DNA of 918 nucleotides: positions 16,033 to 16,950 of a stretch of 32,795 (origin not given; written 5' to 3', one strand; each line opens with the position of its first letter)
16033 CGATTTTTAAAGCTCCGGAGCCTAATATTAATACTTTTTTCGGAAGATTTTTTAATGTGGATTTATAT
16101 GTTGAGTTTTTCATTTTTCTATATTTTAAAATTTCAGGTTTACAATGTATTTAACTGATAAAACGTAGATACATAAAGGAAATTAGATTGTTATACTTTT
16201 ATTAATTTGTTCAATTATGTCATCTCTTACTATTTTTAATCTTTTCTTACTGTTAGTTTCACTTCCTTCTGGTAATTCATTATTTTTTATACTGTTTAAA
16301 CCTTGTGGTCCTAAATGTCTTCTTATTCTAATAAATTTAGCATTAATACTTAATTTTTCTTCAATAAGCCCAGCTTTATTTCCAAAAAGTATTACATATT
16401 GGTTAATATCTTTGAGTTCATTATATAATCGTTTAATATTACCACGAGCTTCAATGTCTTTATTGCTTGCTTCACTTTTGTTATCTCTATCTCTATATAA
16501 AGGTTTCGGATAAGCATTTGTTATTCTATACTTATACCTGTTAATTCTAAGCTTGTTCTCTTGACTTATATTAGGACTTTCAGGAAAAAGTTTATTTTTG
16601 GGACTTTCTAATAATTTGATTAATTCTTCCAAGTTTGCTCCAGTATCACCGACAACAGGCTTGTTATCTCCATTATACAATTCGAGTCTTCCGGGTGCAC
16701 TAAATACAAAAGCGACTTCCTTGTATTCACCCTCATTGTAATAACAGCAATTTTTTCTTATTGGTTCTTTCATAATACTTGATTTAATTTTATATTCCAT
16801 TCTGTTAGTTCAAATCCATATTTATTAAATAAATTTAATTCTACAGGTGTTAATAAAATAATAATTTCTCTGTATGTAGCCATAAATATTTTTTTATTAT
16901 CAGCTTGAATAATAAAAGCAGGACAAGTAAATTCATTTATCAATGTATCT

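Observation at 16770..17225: Orphan small ORF coupled to the UDG-like gene by an ATGA stop/start overlap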

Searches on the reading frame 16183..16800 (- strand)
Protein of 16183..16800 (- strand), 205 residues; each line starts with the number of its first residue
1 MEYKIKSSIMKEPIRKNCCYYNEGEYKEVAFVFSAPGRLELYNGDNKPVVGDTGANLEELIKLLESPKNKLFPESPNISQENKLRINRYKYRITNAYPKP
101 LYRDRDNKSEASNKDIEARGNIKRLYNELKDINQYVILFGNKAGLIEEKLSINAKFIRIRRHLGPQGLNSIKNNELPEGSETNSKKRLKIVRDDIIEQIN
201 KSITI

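Call 3: search_protein_families(library=pfam, proteins=[window:16183-16800:-], max_evalue=1)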
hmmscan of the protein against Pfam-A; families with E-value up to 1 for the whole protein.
window:16183-16800:- (205 aa): 1 family
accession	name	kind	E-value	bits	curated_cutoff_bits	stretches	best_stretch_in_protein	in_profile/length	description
PF10509.15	GalKase_gal_bdg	-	0.13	12.3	23.1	1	26-41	7-22/49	Galactokinase galactose-binding signature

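Call 4: search_protein_families(library=padloc, proteins=[window:16183-16800:-], max_evalue=1)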
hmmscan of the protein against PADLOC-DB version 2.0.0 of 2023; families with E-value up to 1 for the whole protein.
window:16183-16800:- (205 aa): 0 families

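Call 5: search_protein_families(library=ncbifam, proteins=[window:16183-16800:-], max_evalue=1)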
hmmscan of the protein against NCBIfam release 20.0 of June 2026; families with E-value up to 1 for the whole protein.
window:16183-16800:- (205 aa): 2 families
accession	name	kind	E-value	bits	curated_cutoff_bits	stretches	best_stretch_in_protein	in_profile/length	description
NF040953.1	Arch_udg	equivalog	0.038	13.5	250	1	23-63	27-66/184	type-4 uracil-DNA glycosylase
TIGR00758.1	UDG_fam4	subfamily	0.056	13.2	125.3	1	25-64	20-57/173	uracil-DNA glycosylase, family 4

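Call 7: find_homologous_proteins(query=window:16186-16800:-)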
Query window:16186-16800:- (205 aa): 11 proteins with E <= 0.001 among 178 candidates.
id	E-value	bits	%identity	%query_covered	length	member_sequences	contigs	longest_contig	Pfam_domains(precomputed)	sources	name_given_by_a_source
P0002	1.3e-127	442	100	100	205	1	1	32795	-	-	-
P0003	2.5e-31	127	44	90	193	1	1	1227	-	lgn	-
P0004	6.7e-18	84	42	70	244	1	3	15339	-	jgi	jgi:hypothetical protein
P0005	1.8e-12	66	36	89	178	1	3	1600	PF03167.26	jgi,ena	jgi:hypothetical protein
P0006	2.1e-12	66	34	84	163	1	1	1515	-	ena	-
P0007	3.5e-12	65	36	81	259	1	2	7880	-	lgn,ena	-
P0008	6.9e-12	64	37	69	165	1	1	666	-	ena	-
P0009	1.5e-11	63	35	84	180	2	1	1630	-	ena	-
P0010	1.6e-11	63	34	84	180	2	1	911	-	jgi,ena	jgi:hypothetical protein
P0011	2.0e-9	56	34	82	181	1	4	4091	-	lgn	-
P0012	3.5e-8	52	34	82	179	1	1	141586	PF03167.26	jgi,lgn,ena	-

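Call 10: find_encoding_contigs(protein=P0004, flank=6000, max_places=3)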
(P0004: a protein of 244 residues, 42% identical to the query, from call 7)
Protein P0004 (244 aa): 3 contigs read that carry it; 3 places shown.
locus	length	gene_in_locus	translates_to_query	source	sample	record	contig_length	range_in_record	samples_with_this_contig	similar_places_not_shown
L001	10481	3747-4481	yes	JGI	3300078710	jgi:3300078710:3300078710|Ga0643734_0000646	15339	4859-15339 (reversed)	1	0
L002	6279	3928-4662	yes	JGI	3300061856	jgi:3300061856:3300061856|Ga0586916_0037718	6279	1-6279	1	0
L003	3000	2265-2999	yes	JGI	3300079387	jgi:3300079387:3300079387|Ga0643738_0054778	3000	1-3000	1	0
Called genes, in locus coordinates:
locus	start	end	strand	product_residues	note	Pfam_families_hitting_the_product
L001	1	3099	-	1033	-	?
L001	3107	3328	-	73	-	-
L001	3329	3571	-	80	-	-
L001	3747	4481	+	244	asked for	-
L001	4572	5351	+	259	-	-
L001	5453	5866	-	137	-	-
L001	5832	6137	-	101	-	-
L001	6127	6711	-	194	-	PF04326:SLFN_AlbA_2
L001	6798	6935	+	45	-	-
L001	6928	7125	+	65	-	-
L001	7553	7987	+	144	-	-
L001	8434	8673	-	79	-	-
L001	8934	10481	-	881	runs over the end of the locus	PF00931:NB-ARC, PF13191:AAA_16 (weak), PF14559:TPR_19 (weak)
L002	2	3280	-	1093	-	?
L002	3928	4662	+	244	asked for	-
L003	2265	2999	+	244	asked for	?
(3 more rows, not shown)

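Call 11: find_encoding_contigs(protein=P0003, flank=6000, max_places=3)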
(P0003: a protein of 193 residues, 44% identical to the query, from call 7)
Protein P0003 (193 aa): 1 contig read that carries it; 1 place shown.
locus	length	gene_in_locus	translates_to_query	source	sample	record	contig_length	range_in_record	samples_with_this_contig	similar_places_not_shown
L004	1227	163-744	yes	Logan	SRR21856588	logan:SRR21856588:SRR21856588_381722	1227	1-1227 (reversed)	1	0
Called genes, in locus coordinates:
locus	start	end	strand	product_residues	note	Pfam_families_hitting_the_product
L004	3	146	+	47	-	?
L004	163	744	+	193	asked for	-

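Call 16: find_encoding_contigs(protein=P0012, flank=6000, max_places=2)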
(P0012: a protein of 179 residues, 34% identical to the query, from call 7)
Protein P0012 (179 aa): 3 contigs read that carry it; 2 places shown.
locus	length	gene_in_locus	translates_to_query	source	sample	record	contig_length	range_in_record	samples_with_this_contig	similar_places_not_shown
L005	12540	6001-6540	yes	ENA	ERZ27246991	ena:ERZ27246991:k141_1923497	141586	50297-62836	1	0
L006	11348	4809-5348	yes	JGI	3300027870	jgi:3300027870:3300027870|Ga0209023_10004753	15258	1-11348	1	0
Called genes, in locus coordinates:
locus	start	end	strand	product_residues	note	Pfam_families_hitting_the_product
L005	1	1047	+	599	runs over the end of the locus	PF17164:DUF5122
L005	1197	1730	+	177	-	-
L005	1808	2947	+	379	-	PF01757:Acyl_transf_3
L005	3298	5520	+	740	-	PF07715:Plug, PF00593:TonB_dep_Rec_b-barrel, PF14905:OMP_b-brl_3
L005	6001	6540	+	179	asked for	PF03167:UDG (weak)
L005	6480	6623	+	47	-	-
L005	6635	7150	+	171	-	PF13302:Acetyltransf_3, PF00583:Acetyltransf_1 (weak)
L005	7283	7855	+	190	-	PF04229:GrpB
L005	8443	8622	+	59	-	-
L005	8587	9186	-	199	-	PF07638:Sigma70_ECF, PF08281:Sigma70_r4_2 (weak)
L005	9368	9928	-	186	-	-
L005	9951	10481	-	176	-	-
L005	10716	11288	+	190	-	PF07638:Sigma70_ECF, PF08281:Sigma70_r4_2 (weak)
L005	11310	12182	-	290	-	-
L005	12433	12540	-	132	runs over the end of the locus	PF00903:Glyoxalase (faint)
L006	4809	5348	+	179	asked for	PF03167:UDG (weak)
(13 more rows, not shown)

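Call 17: find_encoding_contigs(protein=P0007, flank=6000, max_places=2)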
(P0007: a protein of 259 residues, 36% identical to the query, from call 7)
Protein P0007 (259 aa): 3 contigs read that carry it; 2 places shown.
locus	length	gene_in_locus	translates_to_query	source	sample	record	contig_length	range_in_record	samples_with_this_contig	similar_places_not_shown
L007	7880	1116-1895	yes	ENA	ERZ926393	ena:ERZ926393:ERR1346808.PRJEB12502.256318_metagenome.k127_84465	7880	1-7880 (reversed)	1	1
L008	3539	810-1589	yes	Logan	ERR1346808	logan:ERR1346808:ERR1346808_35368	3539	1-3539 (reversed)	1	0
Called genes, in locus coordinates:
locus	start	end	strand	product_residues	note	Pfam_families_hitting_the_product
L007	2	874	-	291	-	?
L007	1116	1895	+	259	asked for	-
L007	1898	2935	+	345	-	PF11740:KfrA_N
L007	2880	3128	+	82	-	-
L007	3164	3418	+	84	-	-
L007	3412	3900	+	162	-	-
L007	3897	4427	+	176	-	PF18143:HAD_SAK_2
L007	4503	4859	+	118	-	-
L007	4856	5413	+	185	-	-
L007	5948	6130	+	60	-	-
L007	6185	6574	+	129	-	PF01527:HTH_Tnp_1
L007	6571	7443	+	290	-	PF00665:rve, PF13683:rve_3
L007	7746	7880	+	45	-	?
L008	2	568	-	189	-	?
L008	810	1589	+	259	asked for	-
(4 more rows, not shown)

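Call 18: find_encoding_contigs(protein=P0011, flank=6000, max_places=3)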
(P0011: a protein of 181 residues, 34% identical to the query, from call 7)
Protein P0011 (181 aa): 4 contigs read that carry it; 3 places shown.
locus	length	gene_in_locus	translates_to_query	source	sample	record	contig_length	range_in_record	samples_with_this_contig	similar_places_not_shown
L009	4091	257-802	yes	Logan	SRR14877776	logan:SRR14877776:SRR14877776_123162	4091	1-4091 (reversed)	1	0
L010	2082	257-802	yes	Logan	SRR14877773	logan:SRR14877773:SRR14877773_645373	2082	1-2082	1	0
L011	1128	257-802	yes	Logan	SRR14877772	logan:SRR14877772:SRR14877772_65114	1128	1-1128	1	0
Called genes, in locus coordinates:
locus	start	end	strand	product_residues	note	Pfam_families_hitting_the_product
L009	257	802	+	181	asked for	-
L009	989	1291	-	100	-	-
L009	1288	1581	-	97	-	-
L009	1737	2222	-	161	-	PF04002:RadC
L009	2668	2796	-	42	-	-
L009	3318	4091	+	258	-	?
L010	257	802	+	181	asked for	-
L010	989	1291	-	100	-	-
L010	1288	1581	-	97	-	-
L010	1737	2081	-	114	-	?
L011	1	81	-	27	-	?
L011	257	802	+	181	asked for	-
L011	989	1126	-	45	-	?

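Call 28: predict_structure(alignment_id=A1)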
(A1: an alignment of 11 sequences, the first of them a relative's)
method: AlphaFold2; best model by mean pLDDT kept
length: 205 residues; sequences in the alignment: 11
mean_pLDDT: 80.9   pTM: 0.82
mean pLDDT of the five models: 80.9, 80.4, 79.0, 78.9, 77.5
residues with pLDDT >= 90: 102; 70-90: 46; 50-70: 43; < 50: 14
segments of 3 or more residues with pLDDT < 50: 1-11
pLDDT, mean of each block of 10 residues (from residue 1): 42 72 93 90 80 94 76 56 75 92 56 92 96 95 93 94 89 63 84 92 70
secondary structure, 60 per line:
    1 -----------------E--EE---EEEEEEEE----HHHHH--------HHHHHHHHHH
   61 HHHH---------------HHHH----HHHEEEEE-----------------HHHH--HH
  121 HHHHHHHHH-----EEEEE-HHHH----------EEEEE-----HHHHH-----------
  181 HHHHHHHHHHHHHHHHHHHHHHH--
elements in order: E26-33 H38-42 H51-64 H80-83 E91-95 H113-116 H119-129 E135-139 H141-144 E155-159 H165-169 H181-203

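Call 33: fold_search(model_id=the predicted structure, library=pdb)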
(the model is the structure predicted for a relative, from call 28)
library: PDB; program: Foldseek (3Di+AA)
matches with E <= 10: 545; with E <= 0.001: 16
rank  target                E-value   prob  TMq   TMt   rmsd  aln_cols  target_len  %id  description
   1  8iir                  4.4e-05  1.00  0.55  0.55   4.0       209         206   14  MsmUdgX H109S/Q53A double mutant (released 2023-06-21)
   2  6ajo_A                4.7e-05  1.00  0.56  0.56   4.9       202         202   15  Complex form of Uracil DNA glycosylase X and uracil-DNA. (released 2019-05-29)
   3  8iio                  5.7e-05  1.00  0.56  0.55   4.0       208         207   13  H109Q mutant of uracil DNA glycosylase X (released 2023-06-21)
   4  8iij                  6.5e-05  1.00  0.56  0.55   3.9       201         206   13  H109G mutant of uracil DNA glycosylase X (released 2023-06-21)
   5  6l6s_B                6.9e-05  1.00  0.57  0.60   4.9       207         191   14  The structure of the UdgX mutant H109E crosslinked to single-stranded DNA (released 2020-11-04)
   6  8iig                  7.8e-05  1.00  0.56  0.56   3.5       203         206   14  Complex form of MsmUdgX H109A mutant and uracil- obtained from uracil DNA (ttUtt) post its cleavage by UdgX H109A (released 2023-06-21)
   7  8iiq                  9.5e-05  1.00  0.55  0.56   4.0       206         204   14  MsmUdgX H109S/E52N double mutant (released 2023-06-21)
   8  8iif                  2.5e-04  1.00  0.56  0.55   4.1       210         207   14  H109A mutant of uracil DNA glycosylase X (released 2023-06-21)
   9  6iod_B                3.0e-04  1.00  0.54  0.56   4.2       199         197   14  The structure of UdgX in complex with single-stranded DNA (released 2019-07-31)
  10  6ail                  3.0e-04  1.00  0.54  0.54   4.6       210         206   13  CRYSTAL STRUCTURE AT 1.3 ANGSTROMS RESOLUTION OF A NOVEL UDG, UdgX, FROM Mycobacterium smegmatis (released 2019-05-29)
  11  8iim                  3.4e-04  1.00  0.55  0.54   4.1       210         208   14  H109K mutant of uracil DNA glycosylase X (released 2023-06-21)
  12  6ajq                  4.1e-04  1.00  0.55  0.55   4.1       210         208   14  E52Q mutant form of Uracil DNA glycosylase X from Mycobacterium smegmatis. (released 2019-05-29)
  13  3uo7_B                7.3e-04  0.99  0.42  0.47  11.2       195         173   14  Crystal structure of Human Thymine DNA Glycosylase Bound to Substrate 5-carboxylcytosine (released 2012-02-15)
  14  8iis                  7.7e-04  1.00  0.55  0.53   4.1       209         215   13  MsmUdgX H109S/R184A double mutant (released 2023-06-21)
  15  4jgc_A                8.8e-04  1.00  0.47  0.48   7.8       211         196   13  Human TDG N140A mutant IN A COMPLEX WITH 5-carboxylcytosine (5caC) (released 2013-05-29)
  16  8iii                  1.0e-03  1.00  0.57  0.57   3.9       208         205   14  Complex form of MsmUdgX H109C mutant and uracil- obtained from uracil DNA (ttUtt) post its cleavage by MsmUdgX H109C (released 2023-06-21)
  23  1l9g                  5.9e-03  1.00  0.53  0.57   5.2       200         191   16  CRYSTAL STRUCTURE OF URACIL-DNA GLYCOSYLASE FROM T. MARITIMA (released 2003-05-27)
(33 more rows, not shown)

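Call 44: search_protein_families(library=pfam, proteins=[L001:4572-5351:+], max_evalue=0.1)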
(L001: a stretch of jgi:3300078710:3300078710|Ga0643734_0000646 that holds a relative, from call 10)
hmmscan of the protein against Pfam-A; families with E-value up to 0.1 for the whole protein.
L001:4572-5351:+ (259 aa): 2 families
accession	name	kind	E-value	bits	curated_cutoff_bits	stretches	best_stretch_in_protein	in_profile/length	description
PF03372.29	Exo_endo_phos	-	0.0014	18.9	24.5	1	18-250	26-225/225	Endonuclease/Exonuclease/phosphatase family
PF14529.12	Exo_endo_phos_2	-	0.023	15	27.4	0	109-152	3-41/117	Endonuclease-reverse transcriptase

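Call 59: search_solved_structures(query=A1, max_evalue=10, show_alignments=2)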
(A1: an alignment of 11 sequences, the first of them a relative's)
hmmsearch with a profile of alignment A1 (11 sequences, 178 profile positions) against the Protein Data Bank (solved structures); distinct sequences matched with E-value up to 10: 10.
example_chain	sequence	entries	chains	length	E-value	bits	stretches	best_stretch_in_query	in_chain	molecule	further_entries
4zbx_A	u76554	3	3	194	0.002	21.3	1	12-55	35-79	Uracil-DNA glycosylase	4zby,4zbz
1l9g_A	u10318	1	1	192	0.011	18.9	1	10-46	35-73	Conserved hypothetical protein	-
1vk2_A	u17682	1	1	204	0.012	18.7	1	10-46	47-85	Uracil-DNA glycosylase TM0511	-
1ui0_A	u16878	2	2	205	0.26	14.4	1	16-46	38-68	Uracil-DNA Glycosylase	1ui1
8iir_A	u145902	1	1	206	0.37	13.9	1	13-68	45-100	Type-4 uracil-DNA glycosylase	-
7ow9_A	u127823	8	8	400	0.59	13.2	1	22-75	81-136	CYPX | Cytochrome P450 protein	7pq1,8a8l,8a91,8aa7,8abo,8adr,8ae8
8iig_A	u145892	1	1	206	1.8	11.6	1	16-69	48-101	Type-4 uracil-DNA glycosylase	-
8iif_A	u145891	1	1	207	1.9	11.6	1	16-69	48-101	Type-4 uracil-DNA glycosylase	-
6iob_A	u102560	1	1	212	2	11.5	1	16-69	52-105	Phage SPO1 DNA polymerase-related protein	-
8iiq_A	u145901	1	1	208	2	11.5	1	14-68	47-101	Type-4 uracil-DNA glycosylase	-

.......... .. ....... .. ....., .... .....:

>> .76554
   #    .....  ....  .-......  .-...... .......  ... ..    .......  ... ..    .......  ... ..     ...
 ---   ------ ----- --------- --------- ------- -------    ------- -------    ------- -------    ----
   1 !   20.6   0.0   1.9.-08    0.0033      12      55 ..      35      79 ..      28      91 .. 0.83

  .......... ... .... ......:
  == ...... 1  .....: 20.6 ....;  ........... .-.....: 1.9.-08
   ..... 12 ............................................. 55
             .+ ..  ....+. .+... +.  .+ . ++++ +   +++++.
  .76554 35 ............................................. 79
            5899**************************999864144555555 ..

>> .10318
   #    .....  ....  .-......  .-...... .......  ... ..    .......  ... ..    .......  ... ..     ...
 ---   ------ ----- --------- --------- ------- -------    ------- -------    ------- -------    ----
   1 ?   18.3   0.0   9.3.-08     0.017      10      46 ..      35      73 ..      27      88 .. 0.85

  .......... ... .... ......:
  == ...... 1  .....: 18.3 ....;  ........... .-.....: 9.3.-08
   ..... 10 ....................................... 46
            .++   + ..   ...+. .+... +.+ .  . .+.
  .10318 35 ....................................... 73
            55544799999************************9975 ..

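Call 68: search_protein_families(library=ncbifam, proteins=[L001:4572-5351:+], max_evalue=0.1)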
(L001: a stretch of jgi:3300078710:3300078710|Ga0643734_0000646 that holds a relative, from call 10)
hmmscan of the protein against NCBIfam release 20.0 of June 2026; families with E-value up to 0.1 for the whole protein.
L001:4572-5351:+ (259 aa): 3 families
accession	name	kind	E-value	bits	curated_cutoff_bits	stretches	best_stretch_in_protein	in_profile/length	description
TIGR00195.1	exoDNase_III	equivalog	0.0028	17.3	182.55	1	220-257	216-254/254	exodeoxyribonuclease III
TIGR00633.1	xth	equivalog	0.031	13.8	99.05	0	221-257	221-254/255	exodeoxyribonuclease III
NF008733.0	PRK11756.1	equivalog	0.094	11.9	280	0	220-257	229-267/269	exodeoxyribonuclease III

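Call 69: search_protein_families(library=padloc, proteins=[L001:4572-5351:+, P0004, P0012], max_evalue=0.1)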
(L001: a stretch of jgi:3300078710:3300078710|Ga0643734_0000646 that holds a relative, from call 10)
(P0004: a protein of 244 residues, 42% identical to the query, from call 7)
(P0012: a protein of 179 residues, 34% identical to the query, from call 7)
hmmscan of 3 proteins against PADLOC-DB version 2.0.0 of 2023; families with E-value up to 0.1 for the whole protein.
L001:4572-5351:+ (259 aa): 0 families

P0004 (244 aa): 1 family
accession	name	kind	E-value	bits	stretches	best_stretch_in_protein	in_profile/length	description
PDLC00032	DruM2|DruM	-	0.0021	15.4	1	80-145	294-359/424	DNA cytosine methylase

P0012 (179 aa): 0 families

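Call 70: find_related_loci(query=A1, collection=genome_contigs, flank=4000)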
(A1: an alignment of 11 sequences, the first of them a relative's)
Query A1 (205 aa) in genome_contigs; peptide patterns used: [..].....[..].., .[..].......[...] (x = any residue, [..] = any of these).
50 stretches matched a pattern; 19 encode a relative of the query (tblastn E <= 1e-3); 19 distinct loci.
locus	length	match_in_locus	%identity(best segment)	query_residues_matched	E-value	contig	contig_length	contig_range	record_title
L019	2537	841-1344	41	17-199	9e-32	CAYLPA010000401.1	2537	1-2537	MAG TPA_asm: uncultured Saprospiraceae bacterium isolate SRP191223_co2_70 genome assembly, contig: NODE_62103_length_253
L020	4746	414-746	48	20-140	6e-29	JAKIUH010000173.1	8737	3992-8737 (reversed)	MAG: Bacteroidales bacterium isolate D100SM.bin.13 NODE_2827_length_8737_cov_2.843322, whole genome shotgun sequence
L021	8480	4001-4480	36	29-199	3e-24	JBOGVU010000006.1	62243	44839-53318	MAG: Actinomycetota bacterium isolate SD8030_metabat2.bin.23 NODE_37_length_62243_cov_1.839542, whole genome shotgun seq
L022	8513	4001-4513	35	20-201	5e-24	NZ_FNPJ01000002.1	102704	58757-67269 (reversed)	Nitrosomonas sp. Nm33, whole genome shotgun sequence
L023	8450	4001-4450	38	12-172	1e-23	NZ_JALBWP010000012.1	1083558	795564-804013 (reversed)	Rhodanobacter aciditrophus strain sjH1 assembly_12, whole genome shotgun sequence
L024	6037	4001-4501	33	29-205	3e-23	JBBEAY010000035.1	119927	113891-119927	MAG: Actinomycetota bacterium isolate LejiaF_68_95 Lejia_F_235_length_119927_cov_59, whole genome shotgun sequence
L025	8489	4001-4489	37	29-200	9e-23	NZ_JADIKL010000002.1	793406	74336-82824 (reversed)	Dyella agri strain DKC-1 scaffold2_size793406, whole genome shotgun sequence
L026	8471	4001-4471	36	20-190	3e-22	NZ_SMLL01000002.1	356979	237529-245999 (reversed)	Ramlibacter rhizophilus strain CCTCC AB2015357 contig2, whole genome shotgun sequence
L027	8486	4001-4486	34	29-200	5e-22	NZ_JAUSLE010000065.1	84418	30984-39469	MAG: Rhodoferax sp. isolate E19_concoct.bin.1 E19_k141_752733, whole genome shotgun sequence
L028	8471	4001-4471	34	20-190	6e-24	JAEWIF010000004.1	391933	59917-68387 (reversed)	MAG: Proteobacteria bacterium isolate OH_PBlB_94 k127_1123245, whole genome shotgun sequence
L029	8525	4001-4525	31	14-199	2e-20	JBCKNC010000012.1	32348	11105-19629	Polaromonas sp. isolate SLM_MC1B_02-M21 Node_12_length_32348_cov_86.168713, whole genome shotgun sequence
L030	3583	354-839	34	9-180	3e-20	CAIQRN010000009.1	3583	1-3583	MAG: uncultured actinobacterium isolate Ja2-D4_bin-1048 genome assembly, contig: bin-1048:009/131, whole genome shotgun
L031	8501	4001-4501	32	20-199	2e-19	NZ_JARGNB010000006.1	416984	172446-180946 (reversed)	Aquabacterium humicola strain RJY3 contig6, whole genome shotgun sequence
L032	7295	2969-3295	40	18-143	1e-17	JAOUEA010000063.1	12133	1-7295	MAG: Actinomycetota bacterium isolate 4_1_Jan_SF_Bin49 4_1_Jan_SF_Bin49_scaffold_2061_c1, whole genome shotgun sequence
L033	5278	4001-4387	34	20-162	2e-17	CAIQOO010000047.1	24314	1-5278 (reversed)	MAG: uncultured beta proteobacterium isolate Loclat_bin-12181 genome assembly, contig: bin-12181:047/243, whole genome s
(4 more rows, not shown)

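Call 82: search_protein_families(library=pfam, proteins=[L019:116-781:+], max_evalue=0.1)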
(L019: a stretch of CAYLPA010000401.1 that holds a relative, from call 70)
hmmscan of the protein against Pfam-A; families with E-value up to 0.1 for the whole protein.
L019:116-781:+ (221 aa): 2 families
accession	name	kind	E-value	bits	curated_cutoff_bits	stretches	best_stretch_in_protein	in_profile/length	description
PF12358.13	DUF3644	-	0.012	15.7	27.6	1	146-198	68-113/183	Domain of unknown function (DUF3644)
PF18730.6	HEPN_Cthe2314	-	0.02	15.3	27.1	1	132-207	67-136/174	Cthe_2314-like HEPN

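Call 89: search_protein_families(library=phrogs, proteins=[window:16186-16773:-], max_evalue=0.01)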
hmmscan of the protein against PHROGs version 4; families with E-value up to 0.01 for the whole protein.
window:16186-16773:- (196 aa): 0 families

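Call 90: find_related_loci(query=A1, collection=viral_contigs, flank=4000)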
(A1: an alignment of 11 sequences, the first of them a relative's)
Query A1 (205 aa) in viral_contigs; peptide patterns used: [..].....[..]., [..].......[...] (x = any residue, [..] = any of these).
67 stretches matched a pattern, but none encodes a relative of the query by tblastn (E <= 1e-3).
